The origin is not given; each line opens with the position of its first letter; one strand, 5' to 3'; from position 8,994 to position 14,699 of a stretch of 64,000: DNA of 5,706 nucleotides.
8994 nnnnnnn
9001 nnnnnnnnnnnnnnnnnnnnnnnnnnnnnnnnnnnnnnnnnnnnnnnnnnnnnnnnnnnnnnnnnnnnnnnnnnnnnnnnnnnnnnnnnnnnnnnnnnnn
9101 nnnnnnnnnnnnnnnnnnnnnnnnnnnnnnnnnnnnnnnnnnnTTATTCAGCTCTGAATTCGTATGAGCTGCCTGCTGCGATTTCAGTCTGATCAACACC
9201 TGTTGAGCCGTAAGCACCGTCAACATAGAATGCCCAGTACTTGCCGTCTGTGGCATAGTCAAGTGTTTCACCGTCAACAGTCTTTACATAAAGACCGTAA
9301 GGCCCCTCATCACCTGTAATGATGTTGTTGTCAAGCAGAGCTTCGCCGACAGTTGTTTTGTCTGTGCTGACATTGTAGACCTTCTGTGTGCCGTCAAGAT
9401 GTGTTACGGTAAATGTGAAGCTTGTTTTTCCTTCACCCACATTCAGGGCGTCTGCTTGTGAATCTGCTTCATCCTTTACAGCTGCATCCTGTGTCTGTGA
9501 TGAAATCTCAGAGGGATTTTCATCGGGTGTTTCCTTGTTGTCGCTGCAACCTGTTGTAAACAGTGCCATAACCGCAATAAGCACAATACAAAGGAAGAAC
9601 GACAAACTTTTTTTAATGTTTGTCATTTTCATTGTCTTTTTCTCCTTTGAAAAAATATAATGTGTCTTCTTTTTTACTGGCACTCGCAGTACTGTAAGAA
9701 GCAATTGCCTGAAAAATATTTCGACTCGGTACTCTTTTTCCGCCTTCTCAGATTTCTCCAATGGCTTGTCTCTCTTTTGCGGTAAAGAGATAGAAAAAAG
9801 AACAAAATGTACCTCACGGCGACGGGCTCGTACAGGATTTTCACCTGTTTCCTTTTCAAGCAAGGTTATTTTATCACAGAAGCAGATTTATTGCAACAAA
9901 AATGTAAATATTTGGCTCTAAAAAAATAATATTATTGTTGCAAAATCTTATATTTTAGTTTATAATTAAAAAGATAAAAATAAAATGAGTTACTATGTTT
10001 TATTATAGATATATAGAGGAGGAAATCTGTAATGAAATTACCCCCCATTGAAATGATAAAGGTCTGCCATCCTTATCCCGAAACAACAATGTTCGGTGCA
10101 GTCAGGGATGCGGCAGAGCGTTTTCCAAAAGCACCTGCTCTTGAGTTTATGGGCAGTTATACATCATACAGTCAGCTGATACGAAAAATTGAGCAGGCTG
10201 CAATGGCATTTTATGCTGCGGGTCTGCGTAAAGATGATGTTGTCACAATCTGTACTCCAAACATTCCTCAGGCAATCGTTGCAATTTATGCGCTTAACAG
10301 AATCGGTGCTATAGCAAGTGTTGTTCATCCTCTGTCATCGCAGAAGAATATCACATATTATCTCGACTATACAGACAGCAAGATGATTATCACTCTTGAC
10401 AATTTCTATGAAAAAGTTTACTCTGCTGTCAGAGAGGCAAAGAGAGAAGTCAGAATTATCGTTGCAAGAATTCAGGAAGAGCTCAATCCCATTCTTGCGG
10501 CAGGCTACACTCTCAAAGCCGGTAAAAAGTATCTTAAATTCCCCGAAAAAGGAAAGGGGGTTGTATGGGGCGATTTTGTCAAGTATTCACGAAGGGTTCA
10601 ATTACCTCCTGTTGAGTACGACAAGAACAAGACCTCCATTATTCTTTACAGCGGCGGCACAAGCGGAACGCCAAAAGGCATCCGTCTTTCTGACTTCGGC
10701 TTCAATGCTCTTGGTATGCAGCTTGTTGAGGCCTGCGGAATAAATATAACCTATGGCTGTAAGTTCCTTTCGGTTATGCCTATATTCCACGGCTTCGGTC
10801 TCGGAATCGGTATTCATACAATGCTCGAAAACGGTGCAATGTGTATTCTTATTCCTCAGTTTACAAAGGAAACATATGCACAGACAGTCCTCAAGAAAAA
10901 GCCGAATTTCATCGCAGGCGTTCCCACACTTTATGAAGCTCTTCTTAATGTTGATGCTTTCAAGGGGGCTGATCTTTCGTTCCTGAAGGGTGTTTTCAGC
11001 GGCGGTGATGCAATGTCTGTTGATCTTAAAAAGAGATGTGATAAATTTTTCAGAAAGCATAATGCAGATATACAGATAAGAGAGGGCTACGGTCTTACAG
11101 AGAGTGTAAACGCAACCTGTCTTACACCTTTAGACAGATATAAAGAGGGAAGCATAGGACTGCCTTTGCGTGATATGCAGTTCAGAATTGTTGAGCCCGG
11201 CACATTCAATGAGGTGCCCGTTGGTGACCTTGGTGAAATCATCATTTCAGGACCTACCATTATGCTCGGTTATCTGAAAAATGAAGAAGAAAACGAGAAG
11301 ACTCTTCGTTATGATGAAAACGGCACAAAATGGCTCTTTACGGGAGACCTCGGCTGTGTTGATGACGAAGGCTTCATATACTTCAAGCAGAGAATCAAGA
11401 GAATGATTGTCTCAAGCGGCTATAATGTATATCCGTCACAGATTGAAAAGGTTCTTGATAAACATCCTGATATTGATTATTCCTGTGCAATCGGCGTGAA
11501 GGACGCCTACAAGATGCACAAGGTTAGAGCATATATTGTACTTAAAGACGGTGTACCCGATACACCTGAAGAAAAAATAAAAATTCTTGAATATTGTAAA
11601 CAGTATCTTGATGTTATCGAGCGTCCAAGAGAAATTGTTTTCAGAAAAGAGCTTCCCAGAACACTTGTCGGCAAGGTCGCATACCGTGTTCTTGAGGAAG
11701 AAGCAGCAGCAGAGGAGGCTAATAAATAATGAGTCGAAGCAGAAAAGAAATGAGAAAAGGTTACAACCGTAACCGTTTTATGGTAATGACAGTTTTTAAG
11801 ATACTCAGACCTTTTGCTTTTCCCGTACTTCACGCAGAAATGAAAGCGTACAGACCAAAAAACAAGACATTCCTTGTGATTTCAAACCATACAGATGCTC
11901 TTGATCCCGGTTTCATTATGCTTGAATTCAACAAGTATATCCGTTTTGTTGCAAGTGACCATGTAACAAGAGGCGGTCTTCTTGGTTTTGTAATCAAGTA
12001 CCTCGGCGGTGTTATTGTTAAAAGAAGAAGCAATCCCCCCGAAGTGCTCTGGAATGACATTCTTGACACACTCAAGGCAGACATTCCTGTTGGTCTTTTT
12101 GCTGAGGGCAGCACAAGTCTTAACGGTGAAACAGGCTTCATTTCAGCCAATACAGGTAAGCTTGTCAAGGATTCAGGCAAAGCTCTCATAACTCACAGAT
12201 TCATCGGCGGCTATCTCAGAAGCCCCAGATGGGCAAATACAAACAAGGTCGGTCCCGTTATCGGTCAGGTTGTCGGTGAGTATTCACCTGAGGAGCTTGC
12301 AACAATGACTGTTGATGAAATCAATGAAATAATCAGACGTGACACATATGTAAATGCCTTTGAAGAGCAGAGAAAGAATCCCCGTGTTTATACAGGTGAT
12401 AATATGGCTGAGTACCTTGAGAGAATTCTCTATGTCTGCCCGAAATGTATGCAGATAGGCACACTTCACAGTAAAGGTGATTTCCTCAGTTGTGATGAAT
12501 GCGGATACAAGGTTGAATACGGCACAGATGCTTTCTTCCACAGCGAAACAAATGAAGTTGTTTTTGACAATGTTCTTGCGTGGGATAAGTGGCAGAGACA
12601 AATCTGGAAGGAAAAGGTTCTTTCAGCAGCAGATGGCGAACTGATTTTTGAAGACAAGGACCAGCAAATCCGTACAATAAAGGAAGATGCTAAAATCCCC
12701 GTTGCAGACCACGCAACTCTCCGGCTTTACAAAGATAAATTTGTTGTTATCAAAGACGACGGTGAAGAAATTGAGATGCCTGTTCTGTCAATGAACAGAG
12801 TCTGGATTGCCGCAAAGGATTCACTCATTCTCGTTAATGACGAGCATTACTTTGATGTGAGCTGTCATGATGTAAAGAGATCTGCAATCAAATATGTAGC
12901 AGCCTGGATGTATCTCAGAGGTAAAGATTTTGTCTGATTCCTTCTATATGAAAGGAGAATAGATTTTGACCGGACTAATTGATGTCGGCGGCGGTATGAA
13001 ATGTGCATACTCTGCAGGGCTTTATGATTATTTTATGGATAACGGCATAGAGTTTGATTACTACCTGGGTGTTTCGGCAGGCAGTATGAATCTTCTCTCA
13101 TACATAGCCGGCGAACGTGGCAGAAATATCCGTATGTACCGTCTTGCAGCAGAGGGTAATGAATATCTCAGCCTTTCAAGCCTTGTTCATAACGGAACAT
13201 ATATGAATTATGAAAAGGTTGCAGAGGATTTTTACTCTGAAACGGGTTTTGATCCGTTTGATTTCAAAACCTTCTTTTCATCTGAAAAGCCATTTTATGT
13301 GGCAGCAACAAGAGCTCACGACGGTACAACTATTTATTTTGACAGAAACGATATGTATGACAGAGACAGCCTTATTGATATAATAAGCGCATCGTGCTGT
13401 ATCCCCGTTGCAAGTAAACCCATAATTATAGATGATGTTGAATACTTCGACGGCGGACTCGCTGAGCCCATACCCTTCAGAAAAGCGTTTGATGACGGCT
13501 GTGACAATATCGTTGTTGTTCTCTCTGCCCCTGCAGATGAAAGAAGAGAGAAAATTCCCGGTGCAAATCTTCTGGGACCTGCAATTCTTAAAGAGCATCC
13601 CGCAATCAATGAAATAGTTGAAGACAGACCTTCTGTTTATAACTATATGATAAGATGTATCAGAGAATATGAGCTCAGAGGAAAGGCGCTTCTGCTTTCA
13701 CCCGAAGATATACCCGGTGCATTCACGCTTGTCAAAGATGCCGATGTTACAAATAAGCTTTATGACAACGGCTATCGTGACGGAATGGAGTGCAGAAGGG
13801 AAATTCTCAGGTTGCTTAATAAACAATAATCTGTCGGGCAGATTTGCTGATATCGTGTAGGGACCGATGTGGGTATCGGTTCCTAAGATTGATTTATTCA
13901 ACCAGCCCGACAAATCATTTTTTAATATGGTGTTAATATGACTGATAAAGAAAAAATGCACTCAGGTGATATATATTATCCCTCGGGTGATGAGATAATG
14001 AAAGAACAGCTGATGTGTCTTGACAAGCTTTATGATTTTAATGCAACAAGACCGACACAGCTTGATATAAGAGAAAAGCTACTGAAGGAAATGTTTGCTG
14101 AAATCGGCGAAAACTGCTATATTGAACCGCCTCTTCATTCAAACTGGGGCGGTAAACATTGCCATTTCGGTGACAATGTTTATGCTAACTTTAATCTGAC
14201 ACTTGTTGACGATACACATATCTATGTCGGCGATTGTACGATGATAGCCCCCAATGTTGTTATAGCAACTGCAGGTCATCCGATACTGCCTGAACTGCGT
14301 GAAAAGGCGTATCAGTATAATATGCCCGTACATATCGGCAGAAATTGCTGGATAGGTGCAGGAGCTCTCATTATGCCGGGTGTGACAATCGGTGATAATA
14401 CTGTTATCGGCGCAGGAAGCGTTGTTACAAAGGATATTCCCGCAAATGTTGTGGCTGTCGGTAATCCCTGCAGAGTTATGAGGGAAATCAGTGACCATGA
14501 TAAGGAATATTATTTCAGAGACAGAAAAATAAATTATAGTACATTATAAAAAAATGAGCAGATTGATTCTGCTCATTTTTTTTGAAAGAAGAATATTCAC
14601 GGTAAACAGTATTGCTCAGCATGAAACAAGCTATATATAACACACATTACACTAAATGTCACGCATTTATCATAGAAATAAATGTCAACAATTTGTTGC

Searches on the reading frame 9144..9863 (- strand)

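Call 45: search_protein_families(library=pfam, proteins=[window:9144-9863:-], max_evalue=0.000001)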
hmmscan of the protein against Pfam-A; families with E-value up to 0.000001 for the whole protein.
window:9144-9863:- (239 aa): 1 family
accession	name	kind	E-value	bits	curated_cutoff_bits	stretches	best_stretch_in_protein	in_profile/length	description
PF14478.12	DUF4430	-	3.5e-07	31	23.8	1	171-233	3-65/72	Domain of unknown function (DUF4430)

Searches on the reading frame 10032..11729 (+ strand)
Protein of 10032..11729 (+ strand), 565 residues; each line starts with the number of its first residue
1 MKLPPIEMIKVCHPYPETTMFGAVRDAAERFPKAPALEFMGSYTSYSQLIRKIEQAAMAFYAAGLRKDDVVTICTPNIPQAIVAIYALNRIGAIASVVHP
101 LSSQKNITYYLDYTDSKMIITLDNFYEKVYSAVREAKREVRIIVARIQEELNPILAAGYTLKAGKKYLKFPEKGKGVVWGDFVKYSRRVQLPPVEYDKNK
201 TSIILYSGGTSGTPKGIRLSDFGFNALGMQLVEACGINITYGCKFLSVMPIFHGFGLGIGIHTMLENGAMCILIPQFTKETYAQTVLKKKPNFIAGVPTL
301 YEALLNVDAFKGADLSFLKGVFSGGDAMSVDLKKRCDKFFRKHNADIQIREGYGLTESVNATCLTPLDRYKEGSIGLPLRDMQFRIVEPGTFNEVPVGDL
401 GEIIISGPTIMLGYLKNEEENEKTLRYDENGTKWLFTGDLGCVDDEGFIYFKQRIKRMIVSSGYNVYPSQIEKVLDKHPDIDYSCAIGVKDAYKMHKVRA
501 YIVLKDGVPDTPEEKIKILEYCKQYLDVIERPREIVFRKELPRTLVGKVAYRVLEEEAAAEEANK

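Call 45: search_protein_families(library=pfam, proteins=[window:10032-11729:+], max_evalue=0.000001)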
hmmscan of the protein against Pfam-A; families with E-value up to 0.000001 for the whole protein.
window:10032-11729:+ (565 aa): 2 families
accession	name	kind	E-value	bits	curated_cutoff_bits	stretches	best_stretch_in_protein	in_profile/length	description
PF00501.34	AMP-binding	-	3e-69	234.1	29.9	1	25-415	2-384/384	AMP-binding enzyme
PF13193.12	AMP-binding_C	-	8.1e-12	46.3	24.5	1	470-548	1-76/76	AMP-binding enzyme C-terminal domain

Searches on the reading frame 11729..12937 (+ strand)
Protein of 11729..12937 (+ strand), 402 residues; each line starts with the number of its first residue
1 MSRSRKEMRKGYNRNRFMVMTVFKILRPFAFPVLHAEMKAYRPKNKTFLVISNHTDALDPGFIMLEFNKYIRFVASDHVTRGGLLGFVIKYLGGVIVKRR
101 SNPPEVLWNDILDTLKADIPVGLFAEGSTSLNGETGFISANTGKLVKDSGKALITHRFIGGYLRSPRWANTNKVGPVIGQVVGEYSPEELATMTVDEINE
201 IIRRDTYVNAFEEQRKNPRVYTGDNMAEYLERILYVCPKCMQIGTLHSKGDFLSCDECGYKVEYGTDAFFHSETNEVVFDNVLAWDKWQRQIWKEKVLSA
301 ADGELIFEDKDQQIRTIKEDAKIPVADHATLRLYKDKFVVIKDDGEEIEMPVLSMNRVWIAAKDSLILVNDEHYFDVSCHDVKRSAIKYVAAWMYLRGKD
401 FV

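Call 45: search_protein_families(library=pfam, proteins=[window:11729-12937:+], max_evalue=0.000001)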
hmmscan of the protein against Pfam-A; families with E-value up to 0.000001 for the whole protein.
window:11729-12937:+ (402 aa): 1 family
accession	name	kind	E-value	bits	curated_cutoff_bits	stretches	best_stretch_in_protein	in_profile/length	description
PF01553.26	Acyltransferase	-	2.8e-11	43.8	23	1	39-149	7-122/132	Acyltransferase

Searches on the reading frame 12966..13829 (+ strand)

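Call 45: search_protein_families(library=pfam, proteins=[window:12966-13829:+], max_evalue=0.000001)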
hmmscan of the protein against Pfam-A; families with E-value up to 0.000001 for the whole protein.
window:12966-13829:+ (287 aa): 1 family
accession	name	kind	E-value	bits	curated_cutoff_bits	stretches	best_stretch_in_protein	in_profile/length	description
PF01734.28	Patatin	-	3.1e-23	83.4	27.7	1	8-174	5-190/191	Patatin-like phospholipase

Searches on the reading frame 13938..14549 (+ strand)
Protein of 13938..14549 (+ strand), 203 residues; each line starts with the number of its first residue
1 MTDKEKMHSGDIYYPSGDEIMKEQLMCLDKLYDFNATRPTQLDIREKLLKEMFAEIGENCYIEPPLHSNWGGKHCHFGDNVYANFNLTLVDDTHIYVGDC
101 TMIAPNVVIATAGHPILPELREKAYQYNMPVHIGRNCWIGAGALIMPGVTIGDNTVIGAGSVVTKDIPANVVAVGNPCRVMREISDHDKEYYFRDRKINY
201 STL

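Call 45: search_protein_families(library=pfam, proteins=[window:13938-14549:+], max_evalue=0.000001)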
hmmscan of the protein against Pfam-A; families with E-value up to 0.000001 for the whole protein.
window:13938-14549:+ (203 aa): 3 families
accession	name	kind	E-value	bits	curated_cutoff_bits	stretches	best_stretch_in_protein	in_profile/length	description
PF00132.30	Hexapep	-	5e-18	64.4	27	1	131-165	2-36/36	Bacterial transferase hexapeptide (six repeats)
PF12464.13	Mac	-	3.2e-14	53.3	22.1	1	6-57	1-53/53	Maltose acetyltransferase hexapeptide capping motif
PF14602.12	Hexapep_2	-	3.9e-12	46.1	27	1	130-165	1-34/34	Hexapeptide repeat of succinyl-transferase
